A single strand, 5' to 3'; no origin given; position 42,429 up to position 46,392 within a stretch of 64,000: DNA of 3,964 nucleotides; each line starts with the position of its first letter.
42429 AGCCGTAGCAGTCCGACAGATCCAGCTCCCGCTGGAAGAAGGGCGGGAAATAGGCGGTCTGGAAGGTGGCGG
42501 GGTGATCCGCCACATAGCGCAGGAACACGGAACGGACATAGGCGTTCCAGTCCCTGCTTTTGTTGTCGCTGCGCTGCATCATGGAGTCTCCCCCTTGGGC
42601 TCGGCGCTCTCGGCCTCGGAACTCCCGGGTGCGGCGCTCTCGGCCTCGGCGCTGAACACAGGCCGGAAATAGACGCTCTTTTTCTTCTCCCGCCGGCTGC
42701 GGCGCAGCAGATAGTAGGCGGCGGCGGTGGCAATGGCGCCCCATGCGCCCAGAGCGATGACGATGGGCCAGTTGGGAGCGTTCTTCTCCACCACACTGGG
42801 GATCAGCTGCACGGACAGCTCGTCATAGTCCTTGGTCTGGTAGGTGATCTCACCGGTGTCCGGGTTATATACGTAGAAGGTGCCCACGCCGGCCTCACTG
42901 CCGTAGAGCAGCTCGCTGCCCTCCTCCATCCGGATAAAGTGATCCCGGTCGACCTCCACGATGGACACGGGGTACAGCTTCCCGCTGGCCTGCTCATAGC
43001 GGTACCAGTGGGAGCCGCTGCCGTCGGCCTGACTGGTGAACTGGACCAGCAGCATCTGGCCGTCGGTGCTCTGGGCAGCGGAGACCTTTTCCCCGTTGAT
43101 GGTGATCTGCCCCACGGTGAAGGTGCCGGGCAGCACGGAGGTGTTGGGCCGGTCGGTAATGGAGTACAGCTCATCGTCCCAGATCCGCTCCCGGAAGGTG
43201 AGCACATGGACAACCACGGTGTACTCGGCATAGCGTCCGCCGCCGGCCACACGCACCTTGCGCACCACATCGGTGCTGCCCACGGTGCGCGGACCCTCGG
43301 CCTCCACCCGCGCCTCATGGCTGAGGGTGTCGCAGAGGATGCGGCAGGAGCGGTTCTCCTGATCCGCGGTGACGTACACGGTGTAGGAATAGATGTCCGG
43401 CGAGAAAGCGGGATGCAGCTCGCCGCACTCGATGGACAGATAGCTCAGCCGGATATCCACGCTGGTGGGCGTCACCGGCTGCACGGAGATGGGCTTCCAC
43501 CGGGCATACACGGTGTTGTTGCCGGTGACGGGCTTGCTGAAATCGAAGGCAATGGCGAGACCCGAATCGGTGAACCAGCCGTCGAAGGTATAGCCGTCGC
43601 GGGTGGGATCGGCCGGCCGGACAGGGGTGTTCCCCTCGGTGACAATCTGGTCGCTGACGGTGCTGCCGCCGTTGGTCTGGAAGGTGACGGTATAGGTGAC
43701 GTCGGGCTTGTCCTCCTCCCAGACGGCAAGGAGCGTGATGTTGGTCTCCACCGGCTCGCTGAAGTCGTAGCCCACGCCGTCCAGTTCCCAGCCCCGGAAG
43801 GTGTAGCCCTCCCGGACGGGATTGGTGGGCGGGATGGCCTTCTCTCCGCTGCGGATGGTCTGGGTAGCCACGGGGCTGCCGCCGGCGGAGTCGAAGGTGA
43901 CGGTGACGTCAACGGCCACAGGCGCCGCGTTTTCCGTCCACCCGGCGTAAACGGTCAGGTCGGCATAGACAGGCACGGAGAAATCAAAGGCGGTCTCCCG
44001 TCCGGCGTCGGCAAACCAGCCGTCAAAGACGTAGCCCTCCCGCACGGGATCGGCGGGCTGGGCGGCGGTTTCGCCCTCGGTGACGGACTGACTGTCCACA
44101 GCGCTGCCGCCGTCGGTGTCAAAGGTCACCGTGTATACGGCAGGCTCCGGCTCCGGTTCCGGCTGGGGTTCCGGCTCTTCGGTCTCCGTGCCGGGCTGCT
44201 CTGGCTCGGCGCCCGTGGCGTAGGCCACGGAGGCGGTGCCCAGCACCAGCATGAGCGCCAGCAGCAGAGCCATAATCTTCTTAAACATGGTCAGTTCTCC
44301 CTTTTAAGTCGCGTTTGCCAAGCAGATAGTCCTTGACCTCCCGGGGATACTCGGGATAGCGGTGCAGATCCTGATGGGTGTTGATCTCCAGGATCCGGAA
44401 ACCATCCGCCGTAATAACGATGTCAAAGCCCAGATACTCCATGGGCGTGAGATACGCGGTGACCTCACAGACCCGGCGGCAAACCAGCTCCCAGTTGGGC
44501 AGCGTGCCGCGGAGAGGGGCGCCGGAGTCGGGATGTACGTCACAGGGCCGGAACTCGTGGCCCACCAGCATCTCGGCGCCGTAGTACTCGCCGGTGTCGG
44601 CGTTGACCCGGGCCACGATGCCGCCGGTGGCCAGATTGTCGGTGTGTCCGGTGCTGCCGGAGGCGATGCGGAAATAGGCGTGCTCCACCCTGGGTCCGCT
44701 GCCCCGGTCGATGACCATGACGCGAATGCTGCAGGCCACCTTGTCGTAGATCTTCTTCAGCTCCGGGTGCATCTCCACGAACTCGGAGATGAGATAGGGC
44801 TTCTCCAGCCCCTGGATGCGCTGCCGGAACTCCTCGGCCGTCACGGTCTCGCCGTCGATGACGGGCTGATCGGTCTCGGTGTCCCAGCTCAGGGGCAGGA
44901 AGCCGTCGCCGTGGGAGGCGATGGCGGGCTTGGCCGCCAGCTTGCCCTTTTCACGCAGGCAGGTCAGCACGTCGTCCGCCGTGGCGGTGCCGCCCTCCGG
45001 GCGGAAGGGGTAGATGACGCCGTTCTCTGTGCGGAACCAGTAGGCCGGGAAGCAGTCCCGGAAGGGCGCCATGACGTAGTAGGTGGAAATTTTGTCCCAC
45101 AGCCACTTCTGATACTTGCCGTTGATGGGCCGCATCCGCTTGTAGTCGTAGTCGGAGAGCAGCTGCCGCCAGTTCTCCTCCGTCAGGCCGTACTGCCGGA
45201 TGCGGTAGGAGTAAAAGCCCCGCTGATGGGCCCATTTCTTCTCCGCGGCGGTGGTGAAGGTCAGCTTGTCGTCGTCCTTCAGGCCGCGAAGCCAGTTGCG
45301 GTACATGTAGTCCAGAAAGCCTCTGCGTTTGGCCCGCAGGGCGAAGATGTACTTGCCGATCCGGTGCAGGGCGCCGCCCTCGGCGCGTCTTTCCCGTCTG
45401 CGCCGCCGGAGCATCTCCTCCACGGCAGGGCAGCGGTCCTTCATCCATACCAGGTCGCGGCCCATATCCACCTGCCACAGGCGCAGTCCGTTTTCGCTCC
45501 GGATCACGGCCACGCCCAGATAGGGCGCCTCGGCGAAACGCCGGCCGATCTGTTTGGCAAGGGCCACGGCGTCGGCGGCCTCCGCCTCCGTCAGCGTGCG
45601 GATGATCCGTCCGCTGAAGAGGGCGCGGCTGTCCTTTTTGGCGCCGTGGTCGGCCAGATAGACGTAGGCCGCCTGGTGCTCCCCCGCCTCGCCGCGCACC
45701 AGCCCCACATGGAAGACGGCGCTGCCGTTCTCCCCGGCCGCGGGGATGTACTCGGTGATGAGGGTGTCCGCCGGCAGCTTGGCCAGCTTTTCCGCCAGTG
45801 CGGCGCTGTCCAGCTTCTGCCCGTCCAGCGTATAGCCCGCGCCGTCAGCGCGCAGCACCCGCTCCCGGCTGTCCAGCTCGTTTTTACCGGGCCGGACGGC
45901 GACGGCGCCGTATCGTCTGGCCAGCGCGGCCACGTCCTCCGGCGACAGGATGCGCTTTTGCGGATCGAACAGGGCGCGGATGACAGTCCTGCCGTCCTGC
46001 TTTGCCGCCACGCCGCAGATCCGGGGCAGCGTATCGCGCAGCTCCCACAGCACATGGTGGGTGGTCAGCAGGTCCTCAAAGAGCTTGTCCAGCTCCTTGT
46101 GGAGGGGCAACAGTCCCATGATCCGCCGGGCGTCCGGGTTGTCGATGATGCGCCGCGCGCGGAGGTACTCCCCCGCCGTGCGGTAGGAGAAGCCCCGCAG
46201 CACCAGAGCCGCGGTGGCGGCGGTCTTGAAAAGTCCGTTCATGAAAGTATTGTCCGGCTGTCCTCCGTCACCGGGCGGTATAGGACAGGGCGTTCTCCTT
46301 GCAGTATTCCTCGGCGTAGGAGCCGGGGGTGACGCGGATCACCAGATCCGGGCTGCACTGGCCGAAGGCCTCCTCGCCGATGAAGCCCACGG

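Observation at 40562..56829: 13-gene wall-polymer operon in which ATP-grasp and Mur-type amide ligases take the place of glycosyltransferases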

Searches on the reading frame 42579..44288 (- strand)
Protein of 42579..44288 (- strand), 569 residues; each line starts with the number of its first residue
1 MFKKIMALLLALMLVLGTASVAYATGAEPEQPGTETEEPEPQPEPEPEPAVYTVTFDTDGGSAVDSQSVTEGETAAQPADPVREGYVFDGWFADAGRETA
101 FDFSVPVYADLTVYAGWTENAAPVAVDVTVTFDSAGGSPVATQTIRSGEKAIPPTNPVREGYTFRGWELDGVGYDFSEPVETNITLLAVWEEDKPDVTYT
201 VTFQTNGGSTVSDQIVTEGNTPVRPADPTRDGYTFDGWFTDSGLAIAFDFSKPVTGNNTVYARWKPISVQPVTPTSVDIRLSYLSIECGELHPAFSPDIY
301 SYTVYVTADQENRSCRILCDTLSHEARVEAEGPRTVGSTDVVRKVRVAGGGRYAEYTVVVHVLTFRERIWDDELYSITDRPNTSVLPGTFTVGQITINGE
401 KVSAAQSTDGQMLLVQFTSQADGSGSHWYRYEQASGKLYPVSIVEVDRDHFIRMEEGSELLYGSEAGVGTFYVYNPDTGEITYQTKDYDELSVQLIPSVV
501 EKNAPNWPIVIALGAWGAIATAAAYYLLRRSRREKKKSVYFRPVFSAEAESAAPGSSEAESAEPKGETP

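Call 4: search_protein_families(library=pfam, proteins=[window:42579-44288:-], max_evalue=0.01)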
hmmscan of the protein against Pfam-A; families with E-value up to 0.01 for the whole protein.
window:42579-44288:- (569 aa): 2 families
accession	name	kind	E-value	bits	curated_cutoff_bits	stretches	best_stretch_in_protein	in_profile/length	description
PF09479.16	Flg_new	-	1.5e-55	185.6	27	3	199-262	1-64/65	Listeria-Bacteroides repeat domain (List_Bact_rpt)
PF18998.6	Flg_new_2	-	2.6e-10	40.6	23.6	1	52-120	1-72/73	Divergent InlB B-repeat domain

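Call 77: search_protein_families(library=ncbifam, proteins=[window:42579-44288:-], max_evalue=0.00001)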
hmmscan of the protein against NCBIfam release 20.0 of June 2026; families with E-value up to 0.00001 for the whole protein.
window:42579-44288:- (569 aa): 4 families
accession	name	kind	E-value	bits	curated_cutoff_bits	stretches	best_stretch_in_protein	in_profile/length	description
TIGR02543.1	List_Bact_rpt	repeat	4.2e-26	91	20.95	2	81-120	1-43/44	TIGR02543 family repeat protein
NF033189.1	internalin_A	exception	3.4e-19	68.7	1600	1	47-273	492-711/799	class 1 internalin InlA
NF033188.1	internalin_H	exception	7.2e-17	61.2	1050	2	127-265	344-481/548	InlH/InlC2 family class 1 internalin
NF052328.1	NeuramTDE0471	equivalog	1.1e-07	30.9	900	0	14-128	9-127/538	neuraminidase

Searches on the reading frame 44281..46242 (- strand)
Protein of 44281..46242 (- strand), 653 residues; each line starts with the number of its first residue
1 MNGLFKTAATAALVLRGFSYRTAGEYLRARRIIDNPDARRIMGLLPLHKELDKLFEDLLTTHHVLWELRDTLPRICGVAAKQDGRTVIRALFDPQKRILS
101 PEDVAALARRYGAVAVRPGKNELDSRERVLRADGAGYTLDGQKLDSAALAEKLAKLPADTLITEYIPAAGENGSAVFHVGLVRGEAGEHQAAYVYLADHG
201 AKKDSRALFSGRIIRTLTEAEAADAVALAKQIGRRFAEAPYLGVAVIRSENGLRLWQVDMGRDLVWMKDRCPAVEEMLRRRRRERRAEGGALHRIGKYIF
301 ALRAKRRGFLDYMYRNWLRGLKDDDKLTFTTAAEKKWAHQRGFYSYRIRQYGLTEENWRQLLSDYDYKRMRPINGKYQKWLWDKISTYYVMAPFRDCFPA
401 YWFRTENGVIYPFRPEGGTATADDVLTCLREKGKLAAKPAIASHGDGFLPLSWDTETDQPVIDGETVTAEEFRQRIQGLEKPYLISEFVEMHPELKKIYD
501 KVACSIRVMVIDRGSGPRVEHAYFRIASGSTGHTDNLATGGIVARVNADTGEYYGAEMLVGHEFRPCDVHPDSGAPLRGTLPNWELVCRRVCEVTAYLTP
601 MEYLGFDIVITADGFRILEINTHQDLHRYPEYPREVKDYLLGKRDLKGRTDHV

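Call 4: search_protein_families(library=pfam, proteins=[window:44281-46242:-], max_evalue=0.01)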
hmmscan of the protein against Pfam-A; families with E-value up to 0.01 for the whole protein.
window:44281-46242:- (653 aa): 1 family
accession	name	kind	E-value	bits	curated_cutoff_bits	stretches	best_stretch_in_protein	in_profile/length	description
PF14397.11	ATPgrasp_ST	-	3.1e-28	99.2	31.4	1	428-626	58-258/278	Sugar-transfer associated ATP-grasp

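Call 12: search_protein_families(library=ncbifam, proteins=[window:44281-46242:-], max_evalue=0.01)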
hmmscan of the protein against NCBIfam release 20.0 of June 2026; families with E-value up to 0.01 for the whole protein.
window:44281-46242:- (653 aa): 1 family
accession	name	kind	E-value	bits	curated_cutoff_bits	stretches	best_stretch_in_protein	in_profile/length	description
TIGR02291.1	rimK_rel_E_lig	hypoth_equivalog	1.9e-05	23.8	314.2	1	433-624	76-270/317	alpha-L-glutamate ligase-like protein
